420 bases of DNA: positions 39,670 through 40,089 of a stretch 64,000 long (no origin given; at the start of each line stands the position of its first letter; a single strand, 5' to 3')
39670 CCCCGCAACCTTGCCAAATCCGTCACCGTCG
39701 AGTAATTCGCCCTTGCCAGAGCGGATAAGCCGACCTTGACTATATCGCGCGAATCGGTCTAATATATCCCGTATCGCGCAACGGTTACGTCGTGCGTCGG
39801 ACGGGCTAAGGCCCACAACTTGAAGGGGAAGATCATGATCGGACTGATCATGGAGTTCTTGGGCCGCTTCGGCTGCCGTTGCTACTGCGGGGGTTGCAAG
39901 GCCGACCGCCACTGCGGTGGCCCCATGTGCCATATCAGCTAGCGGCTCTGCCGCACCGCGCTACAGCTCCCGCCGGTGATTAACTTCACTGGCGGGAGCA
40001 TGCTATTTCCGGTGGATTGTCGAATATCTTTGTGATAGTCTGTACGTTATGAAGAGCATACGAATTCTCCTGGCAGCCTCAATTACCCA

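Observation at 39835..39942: An unannotated 35-aa six-cysteine peptide gene lies between glmS and avtA.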

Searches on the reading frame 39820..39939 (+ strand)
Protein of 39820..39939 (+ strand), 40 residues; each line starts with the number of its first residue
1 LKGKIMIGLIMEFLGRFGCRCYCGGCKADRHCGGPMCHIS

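Call 6: search_protein_families(library=pfam, proteins=[window:39835-39939:+], max_evalue=1)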
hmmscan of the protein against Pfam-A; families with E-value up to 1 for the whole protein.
seq(35 aa): 0 families

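Call 7: search_protein_families(library=ncbifam, proteins=[window:39835-39939:+], max_evalue=1)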
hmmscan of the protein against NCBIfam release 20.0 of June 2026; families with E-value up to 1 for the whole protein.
seq(35 aa): 0 families

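Call 9: find_encoding_contigs(protein=window:39835-39939:+, flank=3000, max_places=10)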
Protein seq(35 aa) (35 aa): no gene with exactly this product is on record in the collection.

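Call 10: find_homologous_proteins(query=window:39820-39939:+, max_evalue=10)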
Query seq(40 aa): no candidate shares three 5-residue words with the query. No homologue found.

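Call 20: search_protein_representatives(protein=window:39835-39939:+)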
Query: 35 residues. Proteins with E-value up to 0.001 (for the whole library): 1; up to 1e-10: 0; up to 1e-30: 0. The best 1 are listed.
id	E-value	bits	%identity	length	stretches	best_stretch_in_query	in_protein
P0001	3.1e-07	45.4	-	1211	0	-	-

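Call 54: search_solved_structures(query=window:39835-39939:+, max_evalue=10, show_alignments=3)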
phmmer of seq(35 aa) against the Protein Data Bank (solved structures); distinct sequences matched with E-value up to 10: 1.
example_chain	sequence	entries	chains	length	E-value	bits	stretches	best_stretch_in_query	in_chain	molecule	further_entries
7xzi_5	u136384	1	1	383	0.58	13.8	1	2-26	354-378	Ctap5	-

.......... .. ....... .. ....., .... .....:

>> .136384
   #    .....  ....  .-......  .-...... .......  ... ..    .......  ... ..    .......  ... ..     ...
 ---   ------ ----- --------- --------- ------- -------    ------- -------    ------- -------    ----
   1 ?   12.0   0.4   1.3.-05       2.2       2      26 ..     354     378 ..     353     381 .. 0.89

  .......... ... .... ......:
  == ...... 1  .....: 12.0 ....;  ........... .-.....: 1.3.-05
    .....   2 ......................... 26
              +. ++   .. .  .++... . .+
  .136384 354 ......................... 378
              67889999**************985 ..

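Call 61: predict_structure(protein=window:39835-39939:+)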
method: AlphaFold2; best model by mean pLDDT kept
length: 35 residues; sequences in the alignment: 1
mean_pLDDT: 55.0   pTM: 0.24
mean pLDDT of the five models: 55.0, 51.4, 50.7, 49.2, 46.0
residues with pLDDT >= 90: 0; 70-90: 2; 50-70: 22; < 50: 11
segments of 3 or more residues with pLDDT < 50: 27-29, 32-34
pLDDT, mean of each block of 10 residues (from residue 1): 68 53 49 46
secondary structure, 60 per line:
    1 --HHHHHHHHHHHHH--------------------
elements in order: H3-15

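Call 72: search_protein_families(library=padloc, proteins=[window:39835-39939:+], max_evalue=1)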
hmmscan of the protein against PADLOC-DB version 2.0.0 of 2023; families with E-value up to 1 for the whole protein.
seq(35 aa): 0 families

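Call 73: search_protein_families(library=phrogs, proteins=[window:39835-39939:+], max_evalue=1)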
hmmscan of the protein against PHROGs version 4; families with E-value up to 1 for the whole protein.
seq(35 aa): 0 families

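Call 78: search_dna_similar(query=window:39835-39939:+, collection=plasmids, mode=protein, max_evalue=10, max_rows=10)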
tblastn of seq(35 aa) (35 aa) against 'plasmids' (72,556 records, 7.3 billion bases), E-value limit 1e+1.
No match.

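Call 79: search_dna_similar(query=window:39835-39939:+, collection=phages, mode=protein, max_evalue=10, max_rows=10)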
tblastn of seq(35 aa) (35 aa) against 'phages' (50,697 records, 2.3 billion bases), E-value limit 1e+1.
No match.
